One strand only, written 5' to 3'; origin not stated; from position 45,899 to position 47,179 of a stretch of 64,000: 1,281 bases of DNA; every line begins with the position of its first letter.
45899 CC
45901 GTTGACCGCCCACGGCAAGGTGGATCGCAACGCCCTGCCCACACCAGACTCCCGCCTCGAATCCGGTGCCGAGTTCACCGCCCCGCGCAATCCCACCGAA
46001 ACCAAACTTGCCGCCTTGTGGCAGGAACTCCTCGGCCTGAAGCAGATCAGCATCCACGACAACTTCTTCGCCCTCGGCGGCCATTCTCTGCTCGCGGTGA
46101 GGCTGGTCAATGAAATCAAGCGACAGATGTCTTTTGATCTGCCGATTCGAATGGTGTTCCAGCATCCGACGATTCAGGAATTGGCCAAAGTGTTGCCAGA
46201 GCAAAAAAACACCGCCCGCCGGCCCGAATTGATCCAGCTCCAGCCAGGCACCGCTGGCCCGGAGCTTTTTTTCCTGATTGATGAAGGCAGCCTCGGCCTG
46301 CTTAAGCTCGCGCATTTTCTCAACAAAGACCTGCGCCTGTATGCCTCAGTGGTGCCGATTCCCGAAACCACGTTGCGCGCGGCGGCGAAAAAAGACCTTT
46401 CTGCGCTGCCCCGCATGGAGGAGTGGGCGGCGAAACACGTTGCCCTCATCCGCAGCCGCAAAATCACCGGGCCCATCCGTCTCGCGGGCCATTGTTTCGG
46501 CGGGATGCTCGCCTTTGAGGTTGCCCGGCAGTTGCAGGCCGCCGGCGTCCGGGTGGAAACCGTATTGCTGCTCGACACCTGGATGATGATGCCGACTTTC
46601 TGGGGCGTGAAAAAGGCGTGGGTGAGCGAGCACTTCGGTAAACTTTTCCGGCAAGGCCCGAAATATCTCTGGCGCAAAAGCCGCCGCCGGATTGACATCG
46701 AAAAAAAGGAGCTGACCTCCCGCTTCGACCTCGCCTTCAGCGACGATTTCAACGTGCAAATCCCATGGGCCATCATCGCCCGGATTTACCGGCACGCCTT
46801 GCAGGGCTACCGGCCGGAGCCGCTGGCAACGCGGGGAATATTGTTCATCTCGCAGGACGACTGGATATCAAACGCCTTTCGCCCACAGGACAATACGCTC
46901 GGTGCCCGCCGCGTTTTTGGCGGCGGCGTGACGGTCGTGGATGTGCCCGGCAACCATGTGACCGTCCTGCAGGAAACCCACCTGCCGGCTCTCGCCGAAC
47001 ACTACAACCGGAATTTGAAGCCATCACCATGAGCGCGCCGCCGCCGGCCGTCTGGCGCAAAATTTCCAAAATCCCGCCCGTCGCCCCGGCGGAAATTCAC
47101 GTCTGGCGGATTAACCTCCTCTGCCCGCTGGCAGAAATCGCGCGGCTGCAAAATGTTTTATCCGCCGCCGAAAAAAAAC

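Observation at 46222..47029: Thioesterase domain with a cysteine nucleophile (GHCFG instead of GxSxG)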

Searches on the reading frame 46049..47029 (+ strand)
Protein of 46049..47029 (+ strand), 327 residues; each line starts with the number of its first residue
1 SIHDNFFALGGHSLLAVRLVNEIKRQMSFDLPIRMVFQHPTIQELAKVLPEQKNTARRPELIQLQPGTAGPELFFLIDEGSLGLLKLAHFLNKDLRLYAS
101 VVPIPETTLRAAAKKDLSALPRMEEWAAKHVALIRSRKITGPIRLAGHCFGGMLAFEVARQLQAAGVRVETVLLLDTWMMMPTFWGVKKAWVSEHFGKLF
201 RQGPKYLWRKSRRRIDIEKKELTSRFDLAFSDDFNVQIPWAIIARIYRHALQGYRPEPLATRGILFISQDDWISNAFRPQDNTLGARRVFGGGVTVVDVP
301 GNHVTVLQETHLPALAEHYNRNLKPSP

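Call 5: search_protein_families(library=pfam, proteins=[window:46049-47029:+], max_evalue=0.01)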
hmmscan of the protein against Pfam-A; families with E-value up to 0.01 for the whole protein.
window:46049-47029:+ (327 aa): 3 families
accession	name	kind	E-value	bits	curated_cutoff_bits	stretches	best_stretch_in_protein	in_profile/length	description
PF00975.26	Thioesterase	-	9.3e-21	75.5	26.4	1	113-322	39-225/226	Thioesterase domain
PF00550.31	PP-binding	-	1.6e-13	51.2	20.8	1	2-48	20-66/67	Phosphopantetheine attachment site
PF12697.13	Abhydrolase_6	-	2.2e-05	25.7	26.3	1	130-303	57-204/217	Alpha/beta hydrolase family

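Call 6: search_solved_structures(query=window:46205-47029:+, max_evalue=1, show_alignments=5)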
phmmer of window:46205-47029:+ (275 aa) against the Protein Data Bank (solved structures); distinct sequences matched with E-value up to 1: 53.
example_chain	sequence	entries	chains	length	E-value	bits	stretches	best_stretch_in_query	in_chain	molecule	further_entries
4zxh_A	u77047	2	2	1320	7.8e-09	38.3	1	66-266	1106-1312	ABBFA_003403 | Tyrocidine synthetase 3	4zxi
7r0x_A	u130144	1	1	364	9.5e-09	38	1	69-125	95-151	Polyketide synthase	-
3lcr_A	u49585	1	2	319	3.2e-08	36.3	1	7-127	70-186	Tautomycetin biosynthetic PKS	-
6ojc_A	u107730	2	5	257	1.6e-07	34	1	68-126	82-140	NocB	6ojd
9f7b_A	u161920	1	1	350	3.7e-06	29.5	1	63-125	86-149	3-hydroxyacyl-[acyl-carrier-protein] dehydratase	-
6ecd_A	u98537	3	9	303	6e-06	28.8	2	89-126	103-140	Vlm2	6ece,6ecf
6ecb_A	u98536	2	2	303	8.3e-06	28.4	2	89-126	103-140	Vlm2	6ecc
3tej_A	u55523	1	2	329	2.1e-05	27.1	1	69-138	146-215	Enterobactin synthase component F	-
2roq_A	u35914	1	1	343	2.2e-05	27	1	69-138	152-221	Enterobactin synthetase component F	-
6fvj_A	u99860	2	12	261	3.6e-05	26.3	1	62-118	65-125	Thioesterase | Probable thioesterase TesA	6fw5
5ja1_A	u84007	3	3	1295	6.8e-05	25.4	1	69-138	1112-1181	Enterobactin synthase component F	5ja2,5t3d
6vap_A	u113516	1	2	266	0.00011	24.7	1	69-122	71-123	Thioesterase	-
3tjm_A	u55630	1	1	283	0.00064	22.2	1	52-114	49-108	Fatty acid synthase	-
1xkt_A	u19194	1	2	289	0.001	21.5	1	51-114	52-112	fatty acid synthase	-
7mhd_A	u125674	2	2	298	0.001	21.5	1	51-114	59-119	Fatty acid synthase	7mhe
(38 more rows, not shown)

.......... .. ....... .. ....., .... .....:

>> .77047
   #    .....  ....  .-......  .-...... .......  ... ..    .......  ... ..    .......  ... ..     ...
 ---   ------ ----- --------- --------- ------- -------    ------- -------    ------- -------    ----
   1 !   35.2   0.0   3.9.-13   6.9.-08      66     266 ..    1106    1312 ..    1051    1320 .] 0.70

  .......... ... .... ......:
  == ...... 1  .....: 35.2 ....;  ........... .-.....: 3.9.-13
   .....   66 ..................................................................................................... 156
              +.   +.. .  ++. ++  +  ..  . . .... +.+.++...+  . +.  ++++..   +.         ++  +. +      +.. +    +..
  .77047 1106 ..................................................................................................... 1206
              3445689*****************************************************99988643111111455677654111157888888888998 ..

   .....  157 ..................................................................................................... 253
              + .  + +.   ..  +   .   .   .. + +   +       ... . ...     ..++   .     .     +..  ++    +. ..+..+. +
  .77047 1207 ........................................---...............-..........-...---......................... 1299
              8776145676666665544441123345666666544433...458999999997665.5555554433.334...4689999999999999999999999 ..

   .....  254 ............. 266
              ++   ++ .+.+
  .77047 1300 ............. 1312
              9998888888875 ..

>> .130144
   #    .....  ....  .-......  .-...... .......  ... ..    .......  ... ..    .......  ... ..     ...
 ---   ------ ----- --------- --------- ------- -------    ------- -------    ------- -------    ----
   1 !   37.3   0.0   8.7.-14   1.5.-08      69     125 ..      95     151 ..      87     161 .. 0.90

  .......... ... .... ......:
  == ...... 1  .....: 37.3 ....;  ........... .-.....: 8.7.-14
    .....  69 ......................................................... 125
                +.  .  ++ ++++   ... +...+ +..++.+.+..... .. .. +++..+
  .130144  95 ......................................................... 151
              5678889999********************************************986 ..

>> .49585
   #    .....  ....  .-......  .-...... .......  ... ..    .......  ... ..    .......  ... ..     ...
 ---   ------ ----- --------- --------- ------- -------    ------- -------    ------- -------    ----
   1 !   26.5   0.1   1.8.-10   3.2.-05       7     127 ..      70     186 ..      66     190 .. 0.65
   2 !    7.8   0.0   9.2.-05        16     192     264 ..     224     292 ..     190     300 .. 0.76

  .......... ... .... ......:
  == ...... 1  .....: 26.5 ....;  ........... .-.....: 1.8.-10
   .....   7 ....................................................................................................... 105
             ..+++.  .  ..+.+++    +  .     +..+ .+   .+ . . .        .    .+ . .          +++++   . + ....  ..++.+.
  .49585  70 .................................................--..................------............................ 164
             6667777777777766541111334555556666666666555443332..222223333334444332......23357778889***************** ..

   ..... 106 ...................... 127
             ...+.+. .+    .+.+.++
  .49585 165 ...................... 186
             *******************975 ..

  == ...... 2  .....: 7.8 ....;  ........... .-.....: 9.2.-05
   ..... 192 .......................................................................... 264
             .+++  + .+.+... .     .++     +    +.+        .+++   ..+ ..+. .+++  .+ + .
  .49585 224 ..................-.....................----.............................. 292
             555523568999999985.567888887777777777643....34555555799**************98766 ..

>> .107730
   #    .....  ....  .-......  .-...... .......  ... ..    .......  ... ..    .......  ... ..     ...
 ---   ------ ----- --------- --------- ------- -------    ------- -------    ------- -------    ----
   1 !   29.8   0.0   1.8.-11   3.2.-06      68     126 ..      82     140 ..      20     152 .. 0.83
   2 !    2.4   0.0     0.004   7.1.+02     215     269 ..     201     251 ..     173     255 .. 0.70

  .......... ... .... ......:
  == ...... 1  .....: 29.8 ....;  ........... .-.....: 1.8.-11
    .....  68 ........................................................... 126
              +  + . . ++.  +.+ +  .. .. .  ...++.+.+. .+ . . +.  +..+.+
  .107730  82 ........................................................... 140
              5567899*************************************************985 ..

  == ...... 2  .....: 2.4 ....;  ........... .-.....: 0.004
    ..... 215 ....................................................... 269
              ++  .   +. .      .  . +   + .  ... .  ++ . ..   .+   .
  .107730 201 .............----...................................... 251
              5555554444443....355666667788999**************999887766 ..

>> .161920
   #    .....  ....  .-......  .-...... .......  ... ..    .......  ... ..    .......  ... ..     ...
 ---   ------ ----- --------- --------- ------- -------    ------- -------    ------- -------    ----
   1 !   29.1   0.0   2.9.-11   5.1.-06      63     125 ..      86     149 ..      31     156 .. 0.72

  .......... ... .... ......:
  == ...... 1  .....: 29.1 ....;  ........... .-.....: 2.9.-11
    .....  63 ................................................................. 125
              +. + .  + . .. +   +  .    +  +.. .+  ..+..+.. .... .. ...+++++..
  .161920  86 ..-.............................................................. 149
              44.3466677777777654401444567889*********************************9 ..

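Call 7: search_protein_families(library=ncbifam, proteins=[window:46205-47029:+], max_evalue=0.01)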
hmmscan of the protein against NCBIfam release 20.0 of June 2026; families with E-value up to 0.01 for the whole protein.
window:46205-47029:+ (275 aa): 2 families
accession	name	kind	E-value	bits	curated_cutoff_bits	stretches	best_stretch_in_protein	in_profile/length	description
NF040607.1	mycolic_Pks13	equivalog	3.7e-08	31.3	2100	1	71-127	1462-1518/1680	polyketide synthase Pks13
NF007605.2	PRK10252.1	equivalog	5e-06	24.3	2400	1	69-138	1110-1179/1292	enterobactin non-ribosomal peptide synthetase EntF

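Call 8: find_homologous_proteins(query=window:46205-47029:+, max_evalue=0.00001)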
Query window:46205-47029:+ (275 aa): 20 proteins with E <= 0.00001 among 1744 candidates.
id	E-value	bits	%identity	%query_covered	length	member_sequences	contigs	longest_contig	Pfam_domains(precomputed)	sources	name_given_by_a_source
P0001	8.8e-155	532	85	100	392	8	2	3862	PF00550.32,PF00975.27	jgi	-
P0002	8.0e-150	516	82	99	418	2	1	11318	PF00550.32,PF00975.27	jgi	jgi:thioesterase domain-containing protein/acyl carrier protein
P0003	1.4e-147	508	81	100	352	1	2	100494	PF00550.32,PF00975.27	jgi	jgi:thioesterase domain-containing protein/acyl carrier protein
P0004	6.0e-132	457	88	81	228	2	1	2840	PF12697.14,PF00975.27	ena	-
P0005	8.1e-119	414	66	96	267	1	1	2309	PF12697.14,PF00975.27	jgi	jgi:thioesterase domain-containing protein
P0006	6.8e-114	398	63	99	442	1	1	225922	PF00550.32,PF13193.13,PF00975.27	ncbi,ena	-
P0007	1.9e-111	390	62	99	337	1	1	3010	PF00975.27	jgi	jgi:thioesterase domain-containing protein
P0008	4.1e-106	372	61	99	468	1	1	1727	PF00550.32,PF00975.27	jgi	jgi:thioesterase domain-containing protein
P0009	2.6e-105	370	60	99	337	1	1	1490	PF00550.32,PF00975.27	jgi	jgi:thioesterase domain-containing protein/aryl carrier-like protein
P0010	1.0e-101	358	59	98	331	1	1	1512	PF00975.27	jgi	jgi:thioesterase domain-containing protein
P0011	1.2e-99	351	58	98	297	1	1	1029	PF00975.27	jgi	jgi:thioesterase domain-containing protein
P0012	1.1e-93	331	67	76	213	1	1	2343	PF12697.14,PF00975.27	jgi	jgi:thioesterase domain-containing protein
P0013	1.4e-90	321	66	76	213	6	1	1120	PF12697.14,PF00975.27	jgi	jgi:thioesterase domain-containing protein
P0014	8.8e-88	312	68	72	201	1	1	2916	PF12697.14,PF00975.27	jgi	jgi:thioesterase domain-containing protein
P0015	1.3e-87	312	63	79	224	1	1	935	PF12697.14,PF00975.27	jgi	-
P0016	7.1e-85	303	65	73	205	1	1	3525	PF00975.27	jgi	jgi:thioesterase domain-containing protein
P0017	2.7e-82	294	64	73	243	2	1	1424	PF12697.14,PF00975.27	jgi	jgi:thioesterase domain-containing protein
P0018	1.6e-70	255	62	64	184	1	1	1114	PF00975.27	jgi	jgi:thioesterase domain-containing protein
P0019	1.3e-6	46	32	59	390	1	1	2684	PF00550.32,PF00975.27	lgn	-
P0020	3.3e-6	45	27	81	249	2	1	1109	PF00975.27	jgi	jgi:thioesterase domain-containing protein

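Call 20: predict_structure(alignment_id=A1)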
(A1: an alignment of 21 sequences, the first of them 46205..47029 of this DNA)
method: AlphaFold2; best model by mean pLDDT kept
length: 275 residues; sequences in the alignment: 21
mean_pLDDT: 90.5   pTM: 0.89
mean pLDDT of the five models: 90.5, 89.4, 89.2, 88.5, 87.9
residues with pLDDT >= 90: 178; 70-90: 90; 50-70: 3; < 50: 4
segments of 3 or more residues with pLDDT < 50: 1-3
pLDDT, mean of each block of 10 residues (from residue 1): 71 89 92 94 94 92 94 96 92 96 98 95 91 87 89 89 87 84 84 93 92 94 89 94 95 92 94 67
secondary structure, 60 per line:
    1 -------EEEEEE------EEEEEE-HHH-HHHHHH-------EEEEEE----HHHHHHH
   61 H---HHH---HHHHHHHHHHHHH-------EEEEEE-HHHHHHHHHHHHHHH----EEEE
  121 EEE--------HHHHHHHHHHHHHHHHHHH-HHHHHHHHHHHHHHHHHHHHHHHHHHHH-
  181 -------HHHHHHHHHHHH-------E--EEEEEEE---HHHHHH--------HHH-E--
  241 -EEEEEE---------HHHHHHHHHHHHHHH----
elements in order: E8-13 E20-25 H31-36 E44-49 H54-61 H71-83 E91-96 H98-112 E117-123 H132-150 H152-179 H188-199 E210-216 H220-225 E242-247 H257-271

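Call 21: search_protein_representatives(alignment_id=A1)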
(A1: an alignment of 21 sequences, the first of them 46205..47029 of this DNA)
Query: 21 sequences, 376 profile positions. Proteins with E-value up to 0.001 (for the whole library): 142409; up to 1e-10: 71939; up to 1e-30: 21300. The best 150 are listed.
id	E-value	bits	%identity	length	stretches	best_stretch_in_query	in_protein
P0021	1.4e-191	652.7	-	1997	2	2-372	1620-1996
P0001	5.3e-188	640.9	-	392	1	2-373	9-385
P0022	3.3e-179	612.0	-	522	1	2-369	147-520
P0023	8.8e-168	574.4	-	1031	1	2-373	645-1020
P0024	6.1e-160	548.6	-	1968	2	2-369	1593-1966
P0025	6.7e-160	548.5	-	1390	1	2-371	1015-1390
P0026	8.4e-157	538.3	-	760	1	3-373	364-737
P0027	1.9e-156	537.1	-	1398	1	2-373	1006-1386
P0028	7.7e-141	485.7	-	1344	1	24-370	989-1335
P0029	1.5e-133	461.7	-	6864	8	2-226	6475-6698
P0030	4.2e-130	450.4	-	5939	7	3-228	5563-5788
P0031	4.6e-129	447.0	-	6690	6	3-371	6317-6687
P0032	1.5e-127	442.0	-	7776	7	2-371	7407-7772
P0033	6.9e-126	436.5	-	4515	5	2-371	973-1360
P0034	1.2e-125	435.7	-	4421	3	8-368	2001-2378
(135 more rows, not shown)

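Call 24: find_related_loci(query=A1, collection=genome_contigs, flank=10000)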
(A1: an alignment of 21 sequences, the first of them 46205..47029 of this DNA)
Query A1 (275 aa) in genome_contigs; peptide patterns used: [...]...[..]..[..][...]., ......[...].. (x = any residue, [..] = any of these).
458 stretches matched a pattern; 173 encode a relative of the query (tblastn E <= 1e-3); the best 80 are kept; 80 distinct loci.
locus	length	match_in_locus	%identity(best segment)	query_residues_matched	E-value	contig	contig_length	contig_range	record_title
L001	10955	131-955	95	1-275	3e-166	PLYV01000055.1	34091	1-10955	MAG: Limisphaerales bacterium isolate palsa_1443 73.20120700_P3D.225_contig_45505, whole genome shotgun sequence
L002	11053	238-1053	82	1-272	2e-154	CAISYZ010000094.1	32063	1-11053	MAG: uncultured Verrucomicrobia subdivision 3 bacterium isolate AM_bin-2963 genome assembly, contig: bin-2963:094/260, w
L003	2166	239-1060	81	1-274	6e-165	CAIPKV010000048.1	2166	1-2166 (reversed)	MAG: uncultured Verrucomicrobia subdivision 3 bacterium isolate AM4_bin-735 genome assembly, contig: bin-735:48/87, whol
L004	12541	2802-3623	72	1-274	1e-135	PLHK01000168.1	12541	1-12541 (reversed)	MAG: Limisphaerales bacterium isolate bog_1402 73.20110800_S1S.11_contig_6752, whole genome shotgun sequence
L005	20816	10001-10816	64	1-272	7e-121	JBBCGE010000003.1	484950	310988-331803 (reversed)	MAG: Limisphaerales bacterium isolate bin.6 s11098.ctg011120l, whole genome shotgun sequence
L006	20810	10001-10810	63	3-272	6e-117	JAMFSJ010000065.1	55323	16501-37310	MAG: Methylacidimicrobium fagopyrum isolate NGEE_A_bin29 k127_1615252, whole genome shotgun sequence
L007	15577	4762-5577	61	1-272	1e-111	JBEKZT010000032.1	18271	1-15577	MAG: Verrucomicrobiota bacterium isolate SPRUCE 76 SPRUCE_76_32, whole genome shotgun sequence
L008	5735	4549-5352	56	5-272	2e-96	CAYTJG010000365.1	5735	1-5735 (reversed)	MAG TPA_asm: uncultured Bifidobacteriaceae bacterium isolate binchicken_co3_196 genome assembly, contig: NODE_46074_leng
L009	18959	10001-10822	37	5-272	5e-50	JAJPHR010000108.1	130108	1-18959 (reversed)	MAG: Verrucomicrobia bacterium isolate Centralia_MAG_180 k107_7843521, whole genome shotgun sequence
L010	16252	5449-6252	37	7-273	2e-48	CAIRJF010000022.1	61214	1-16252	MAG: uncultured Verrucomicrobia subdivision 3 bacterium isolate AM2_bin-1229 genome assembly, contig: bin-1229:22/40, wh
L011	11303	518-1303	37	5-272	3e-47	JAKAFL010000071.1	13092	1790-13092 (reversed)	MAG: bacterium isolate WY1.bin93 NODE_7481_length_13092_cov_3.446201, whole genome shotgun sequence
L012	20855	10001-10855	34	1-268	2e-44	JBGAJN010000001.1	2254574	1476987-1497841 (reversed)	MAG: Limisphaerales bacterium isolate MAG_AAO_H125.48 AAOH125-48_opera_contig_2, whole genome shotgun sequence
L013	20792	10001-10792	37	7-271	3e-43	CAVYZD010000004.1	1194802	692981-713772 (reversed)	MAG: Bryobacterales bacterium isolate MFD02248.bin.1.4 genome assembly, contig: contig_16072, whole genome shotgun seque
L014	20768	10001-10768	36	9-260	1e-38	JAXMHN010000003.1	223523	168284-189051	MAG: Verrucomicrobiota bacterium isolate STL-VER5 C3.50.fa-3, whole genome shotgun sequence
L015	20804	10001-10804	33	2-266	3e-37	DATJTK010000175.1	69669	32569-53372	MAG TPA_asm: Candidatus Sulfotelmatobacter sp. isolate SMAG_U15018 k141_4347879, whole genome shotgun sequence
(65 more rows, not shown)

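Call 25: find_encoding_contigs(protein=P0003, flank=10000, max_places=3)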
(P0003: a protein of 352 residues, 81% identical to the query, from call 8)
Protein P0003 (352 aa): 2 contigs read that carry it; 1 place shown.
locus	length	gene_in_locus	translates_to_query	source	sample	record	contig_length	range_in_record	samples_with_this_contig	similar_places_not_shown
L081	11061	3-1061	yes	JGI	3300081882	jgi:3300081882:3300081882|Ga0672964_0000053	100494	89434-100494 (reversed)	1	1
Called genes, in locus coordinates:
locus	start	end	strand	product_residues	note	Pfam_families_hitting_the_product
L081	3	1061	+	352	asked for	PF00550:PP-binding, PF00975:Thioesterase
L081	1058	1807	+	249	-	PF22624:AASDHPPT_N, PF01648:ACPS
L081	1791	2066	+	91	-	-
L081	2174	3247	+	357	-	PF07963:N_methyl (weak)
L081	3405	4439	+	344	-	PF03462:PCRF, PF00472:RF-1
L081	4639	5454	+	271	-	PF00218:IGPS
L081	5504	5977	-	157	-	PF01842:ACT, PF13291:ACT_4 (weak), PF22629:ACT_AHAS_ss, PF13710:ACT_5, PF10369:ALS_ss_C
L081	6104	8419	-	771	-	PF01301:Glyco_hydro_35, PF02449:Glyco_hydro_42 (weak), PF21317:BetaGal_ABD_1, PF21467:BetaGal_gal-bd, PF00754:F5_F8_type_C, PF22633:F5_F8_type_C_2 (weak)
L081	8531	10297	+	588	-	PF13584:BatD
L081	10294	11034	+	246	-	PF13428:TPR_14 (faint), PF07719:TPR_2 (faint), PF13414:TPR_11 (faint), PF13432:TPR_16 (weak), PF06347:SH3_4 (weak), PF08239:SH3_3 (weak)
